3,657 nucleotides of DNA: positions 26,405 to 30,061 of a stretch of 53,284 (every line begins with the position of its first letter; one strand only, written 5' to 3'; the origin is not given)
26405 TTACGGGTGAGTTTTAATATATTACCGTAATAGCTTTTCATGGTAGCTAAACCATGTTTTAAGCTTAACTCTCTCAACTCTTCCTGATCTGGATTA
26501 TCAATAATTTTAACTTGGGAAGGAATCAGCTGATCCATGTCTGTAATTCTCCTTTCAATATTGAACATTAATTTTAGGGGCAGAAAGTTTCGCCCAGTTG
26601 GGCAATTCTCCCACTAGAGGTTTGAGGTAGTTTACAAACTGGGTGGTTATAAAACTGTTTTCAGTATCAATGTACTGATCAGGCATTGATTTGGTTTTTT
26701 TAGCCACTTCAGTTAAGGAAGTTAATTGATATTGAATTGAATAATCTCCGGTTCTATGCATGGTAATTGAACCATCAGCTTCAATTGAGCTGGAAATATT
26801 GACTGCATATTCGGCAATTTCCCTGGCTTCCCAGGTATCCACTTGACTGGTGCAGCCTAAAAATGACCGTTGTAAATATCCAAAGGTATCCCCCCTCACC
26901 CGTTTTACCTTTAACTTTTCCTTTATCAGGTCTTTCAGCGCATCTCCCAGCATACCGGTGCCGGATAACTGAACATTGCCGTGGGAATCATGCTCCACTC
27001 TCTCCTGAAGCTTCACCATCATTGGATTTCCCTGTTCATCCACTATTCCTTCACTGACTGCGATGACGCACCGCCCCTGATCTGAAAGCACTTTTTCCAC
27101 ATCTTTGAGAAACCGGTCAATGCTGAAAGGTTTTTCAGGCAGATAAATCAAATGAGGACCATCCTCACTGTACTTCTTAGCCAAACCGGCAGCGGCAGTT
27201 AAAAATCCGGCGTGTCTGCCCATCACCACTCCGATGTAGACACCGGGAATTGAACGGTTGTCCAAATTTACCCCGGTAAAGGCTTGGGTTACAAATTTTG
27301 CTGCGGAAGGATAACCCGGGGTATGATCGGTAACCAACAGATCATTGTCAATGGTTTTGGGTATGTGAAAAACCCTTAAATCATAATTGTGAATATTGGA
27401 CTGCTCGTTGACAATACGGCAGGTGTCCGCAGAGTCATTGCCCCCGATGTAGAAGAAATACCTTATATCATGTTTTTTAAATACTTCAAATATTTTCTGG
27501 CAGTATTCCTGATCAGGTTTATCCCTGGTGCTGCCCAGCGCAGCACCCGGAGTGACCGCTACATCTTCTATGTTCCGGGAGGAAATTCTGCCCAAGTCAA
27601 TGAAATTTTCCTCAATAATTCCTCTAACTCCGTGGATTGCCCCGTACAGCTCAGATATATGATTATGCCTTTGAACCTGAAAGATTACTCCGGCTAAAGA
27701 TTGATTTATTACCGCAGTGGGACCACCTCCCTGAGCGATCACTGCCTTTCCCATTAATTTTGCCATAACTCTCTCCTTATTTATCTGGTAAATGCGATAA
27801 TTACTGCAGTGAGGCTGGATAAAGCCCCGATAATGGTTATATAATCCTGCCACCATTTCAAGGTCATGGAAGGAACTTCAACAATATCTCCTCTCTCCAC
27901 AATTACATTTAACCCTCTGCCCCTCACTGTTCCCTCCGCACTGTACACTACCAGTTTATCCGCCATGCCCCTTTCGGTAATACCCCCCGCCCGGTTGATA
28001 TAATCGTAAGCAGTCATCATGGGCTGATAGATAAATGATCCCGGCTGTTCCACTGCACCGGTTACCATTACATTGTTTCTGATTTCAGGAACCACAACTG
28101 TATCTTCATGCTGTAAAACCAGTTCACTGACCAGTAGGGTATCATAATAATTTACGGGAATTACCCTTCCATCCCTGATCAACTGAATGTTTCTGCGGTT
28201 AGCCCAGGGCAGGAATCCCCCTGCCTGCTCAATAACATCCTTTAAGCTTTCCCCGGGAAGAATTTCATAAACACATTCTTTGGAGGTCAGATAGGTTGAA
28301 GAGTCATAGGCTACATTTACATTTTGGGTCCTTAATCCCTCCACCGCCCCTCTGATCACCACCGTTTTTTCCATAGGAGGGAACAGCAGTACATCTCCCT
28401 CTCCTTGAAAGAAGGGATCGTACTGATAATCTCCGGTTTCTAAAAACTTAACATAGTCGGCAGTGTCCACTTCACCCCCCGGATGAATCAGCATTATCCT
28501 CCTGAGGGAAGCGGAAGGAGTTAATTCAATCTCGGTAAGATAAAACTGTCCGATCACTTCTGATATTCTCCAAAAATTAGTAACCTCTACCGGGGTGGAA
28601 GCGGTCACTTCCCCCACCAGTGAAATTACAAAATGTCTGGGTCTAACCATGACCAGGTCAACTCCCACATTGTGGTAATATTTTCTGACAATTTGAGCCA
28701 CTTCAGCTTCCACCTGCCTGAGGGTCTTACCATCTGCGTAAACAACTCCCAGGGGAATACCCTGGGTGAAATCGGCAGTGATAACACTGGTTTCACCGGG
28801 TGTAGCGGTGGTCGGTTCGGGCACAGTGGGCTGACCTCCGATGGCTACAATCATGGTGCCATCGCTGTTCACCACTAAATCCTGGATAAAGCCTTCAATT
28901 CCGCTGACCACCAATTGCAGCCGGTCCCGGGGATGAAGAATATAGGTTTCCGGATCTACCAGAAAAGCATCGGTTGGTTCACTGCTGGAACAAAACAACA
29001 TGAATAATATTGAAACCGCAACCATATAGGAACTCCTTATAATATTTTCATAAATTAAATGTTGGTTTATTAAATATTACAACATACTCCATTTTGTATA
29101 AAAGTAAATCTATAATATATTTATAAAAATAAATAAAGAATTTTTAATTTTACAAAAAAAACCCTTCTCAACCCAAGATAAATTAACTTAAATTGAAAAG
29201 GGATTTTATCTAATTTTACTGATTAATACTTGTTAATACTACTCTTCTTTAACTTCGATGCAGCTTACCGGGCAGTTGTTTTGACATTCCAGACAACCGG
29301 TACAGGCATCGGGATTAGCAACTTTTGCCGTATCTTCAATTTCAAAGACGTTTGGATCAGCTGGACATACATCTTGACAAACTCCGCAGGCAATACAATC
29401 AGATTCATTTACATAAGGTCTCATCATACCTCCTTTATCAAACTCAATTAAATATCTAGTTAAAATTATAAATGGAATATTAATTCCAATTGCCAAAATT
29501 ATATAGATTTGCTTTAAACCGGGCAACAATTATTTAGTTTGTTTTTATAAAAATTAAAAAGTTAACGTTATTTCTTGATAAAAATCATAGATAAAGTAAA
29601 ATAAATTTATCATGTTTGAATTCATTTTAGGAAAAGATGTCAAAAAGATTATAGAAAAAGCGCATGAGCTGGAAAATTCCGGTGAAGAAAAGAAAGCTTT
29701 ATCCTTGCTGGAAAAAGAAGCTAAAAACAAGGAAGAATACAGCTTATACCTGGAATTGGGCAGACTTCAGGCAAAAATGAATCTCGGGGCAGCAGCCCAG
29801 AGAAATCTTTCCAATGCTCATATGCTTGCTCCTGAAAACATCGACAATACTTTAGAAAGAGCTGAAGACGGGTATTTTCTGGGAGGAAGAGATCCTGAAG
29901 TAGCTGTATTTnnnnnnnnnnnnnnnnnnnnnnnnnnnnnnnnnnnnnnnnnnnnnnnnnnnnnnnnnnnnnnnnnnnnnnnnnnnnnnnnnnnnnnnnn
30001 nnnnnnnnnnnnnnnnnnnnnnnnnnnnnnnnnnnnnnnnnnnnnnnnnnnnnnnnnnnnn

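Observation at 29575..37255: Translationally coupled trio of unknown function: giant TPR-like protein, giant Q/N-rich coiled-coil/TPR protein, and Pro-rich mini-protein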

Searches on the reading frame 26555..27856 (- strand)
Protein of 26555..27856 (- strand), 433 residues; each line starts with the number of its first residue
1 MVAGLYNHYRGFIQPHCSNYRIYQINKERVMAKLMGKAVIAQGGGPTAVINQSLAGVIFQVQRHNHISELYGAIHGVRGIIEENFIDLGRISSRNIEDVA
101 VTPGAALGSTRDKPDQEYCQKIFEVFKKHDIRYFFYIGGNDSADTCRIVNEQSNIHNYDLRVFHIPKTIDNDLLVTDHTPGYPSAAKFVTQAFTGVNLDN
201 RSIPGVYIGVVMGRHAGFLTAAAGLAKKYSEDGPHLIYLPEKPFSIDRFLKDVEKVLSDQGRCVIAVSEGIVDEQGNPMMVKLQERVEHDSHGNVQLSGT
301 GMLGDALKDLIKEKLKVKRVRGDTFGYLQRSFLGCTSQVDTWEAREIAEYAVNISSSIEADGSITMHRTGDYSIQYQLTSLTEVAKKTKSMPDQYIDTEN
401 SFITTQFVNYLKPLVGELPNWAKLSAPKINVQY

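Call 8: search_protein_families(library=ncbifam, proteins=[window:26555-27856:-], max_evalue=0.01)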
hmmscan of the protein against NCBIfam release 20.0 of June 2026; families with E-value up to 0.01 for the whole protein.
window:26555-27856:- (433 aa): 11 families
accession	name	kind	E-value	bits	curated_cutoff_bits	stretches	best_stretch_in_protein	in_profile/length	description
NF010675.0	PRK14072.1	subfamily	3.8e-142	473.9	273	1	35-419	3-391/416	diphosphate--fructose-6-phosphate 1-phosphotransferase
NF002872.1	PRK03202.1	subfamily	2.7e-41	141.6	253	1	42-402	7-321/323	ATP-dependent 6-phosphofructokinase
TIGR02483.1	PFK_mixed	subfamily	2.6e-39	135.2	430.55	1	40-356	4-301/325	phosphofructokinase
NF005301.0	PRK06830.1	equivalog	4.2e-35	121.1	400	1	37-321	83-355/445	ATP-dependent 6-phosphofructokinase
NF041103.1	PFKA_PPi_Ttgales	equivalog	3.1e-29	102.2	550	1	40-318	3-283/407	diphosphate--fructose-6-phosphate 1-phosphotransferase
TIGR02482.1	PFKA_ATP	equivalog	5.1e-22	78.3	371.35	1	42-288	6-240/301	6-phosphofructokinase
NF010674.0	PRK14071.1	equivalog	1.6e-21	76.7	544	1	40-357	9-312/360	ATP-dependent 6-phosphofructokinase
TIGR02478.1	6PF1K_euk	equivalog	1.4e-20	73.1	708.4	2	145-282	127-262/744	6-phosphofructokinase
NF005121.0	PRK06555.1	equivalog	6.4e-20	71.3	395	1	124-354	106-349/404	pyrophosphate--fructose-6-phosphate 1-phosphotransferase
NF005482.0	PRK07085.1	subfamily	3.6e-18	65.4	446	1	31-225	69-265/558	diphosphate--fructose-6-phosphate 1-phosphotransferase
TIGR02477.1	PFKA_PPi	equivalog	1.4e-17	63.4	587.95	1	43-226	75-260/539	diphosphate--fructose-6-phosphate 1-phosphotransferase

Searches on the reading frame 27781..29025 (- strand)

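Call 8: search_protein_families(library=ncbifam, proteins=[window:27781-29025:-], max_evalue=0.01)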
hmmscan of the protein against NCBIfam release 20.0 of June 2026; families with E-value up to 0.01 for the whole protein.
window:27781-29025:- (414 aa): 4 families
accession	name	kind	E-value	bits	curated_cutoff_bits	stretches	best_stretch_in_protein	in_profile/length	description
NF011658.0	PRK15078.1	subfamily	3.3e-10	39.3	333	1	92-229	131-264/380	polysaccharide export protein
TIGR03027.2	pepcterm_export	equivalog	1.8e-08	34.2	180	1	95-369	41-134/169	XrtA/PEP-CTERM system exopolysaccharide export protein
TIGR03028.1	EpsE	equivalog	6.5e-05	22.4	262.65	1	290-368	137-216/239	polysaccharide export protein EpsE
NF041843.1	EpsY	equivalog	0.00041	19.6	320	0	308-364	118-175/211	exopolysaccharide export protein EpsY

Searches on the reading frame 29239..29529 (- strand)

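Call 8: search_protein_families(library=ncbifam, proteins=[window:29239-29529:-], max_evalue=0.01)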
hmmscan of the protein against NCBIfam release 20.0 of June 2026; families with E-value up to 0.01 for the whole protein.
window:29239-29529:- (96 aa): 62 families (the best 25 are shown)
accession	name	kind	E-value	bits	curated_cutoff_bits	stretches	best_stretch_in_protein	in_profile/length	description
NF040864.1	HgcB_ferredoxin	equivalog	4e-10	39.4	99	1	40-94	11-64/93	mercury methylation ferredoxin HgcB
NF038196.1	ferrodoxin_EFR1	subfamily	8.7e-10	39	75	1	39-95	181-233/242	EFR1 family ferrodoxin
TIGR02179.1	PorD_KorD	subfamily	1.6e-09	37.8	60.05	1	35-96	17-77/78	2-oxoacid:acceptor oxidoreductase, delta subunit, pyruvate/2-ketoisovalerate family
NF040684.1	PorD_Arch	equivalog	1.9e-09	37.5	120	1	35-96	24-84/85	pyruvate synthase subunit PorD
TIGR01944.1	rnfB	subfamily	2e-09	37.3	68.7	1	38-95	108-164/190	RnfABCDGE type electron transport complex subunit B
NF006446.0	PRK08764.1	equivalog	9.7e-09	35.2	220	1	39-94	82-136/139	Rnf electron transport complex subunit RnfB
NF043039.1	HgcAB_like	equivalog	1.2e-08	34.9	285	1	36-91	293-349/350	HgcAB-like fusion protein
NF003475.0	PRK05113.1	equivalog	1.7e-08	34.5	203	1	38-94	108-163/190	electron transport complex subunit RsxB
NF045874.1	Vhu_polyferre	exception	2.2e-08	33.2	600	1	39-93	192-245/381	F420-non-reducing hydrogenase associated-polyferredoxin VhuB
NF007202.0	PRK09623.1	equivalog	2.4e-08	34.2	166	1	35-95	43-102/105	3-methyl-2-oxobutanoate dehydrogenase subunit delta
NF040770.1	hetero_SS_HdrA2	exception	3.6e-08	32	1100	1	36-94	570-626/777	CoB-CoM heterodisulfide reductase HdrA2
NF058577.1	FdxA_fam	equivalog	2.2e-07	30.9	65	1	39-89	3-51/52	4Fe-4S ferredoxin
NF007203.0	PRK09624.1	equivalog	3.8e-07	30.3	171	1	35-94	43-101/105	pyuvate ferredoxin oxidoreductase subunit delta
NF007205.0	PRK09626.1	equivalog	5.5e-07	29.6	93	1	39-95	13-75/105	2-oxoglutarate-acceptor oxidoreductase subunit OorD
NF005415.0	PRK06991.1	equivalog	7.4e-07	29.1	281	1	39-93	81-134/284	electron transport complex subunit RsxB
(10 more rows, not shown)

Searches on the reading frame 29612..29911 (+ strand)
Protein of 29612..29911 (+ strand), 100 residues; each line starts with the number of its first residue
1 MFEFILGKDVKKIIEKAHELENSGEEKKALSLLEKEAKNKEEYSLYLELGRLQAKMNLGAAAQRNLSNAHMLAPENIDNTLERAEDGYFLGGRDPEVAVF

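Call 88: search_protein_families(library=pfam, proteins=[window:29612-29911:+], max_evalue=10)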
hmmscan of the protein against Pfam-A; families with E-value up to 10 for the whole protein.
window:29612-29911:+ (100 aa): 2 families
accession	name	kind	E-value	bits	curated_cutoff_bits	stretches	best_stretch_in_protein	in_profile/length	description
PF23914.1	TPR_CcmH_CycH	-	0.025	14.8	42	1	27-84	34-91/158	Cytochrome c-type biogenesis protein H TPR domain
PF13428.12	TPR_14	-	0.22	12.8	23.5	1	16-52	7-44/44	Tetratricopeptide repeat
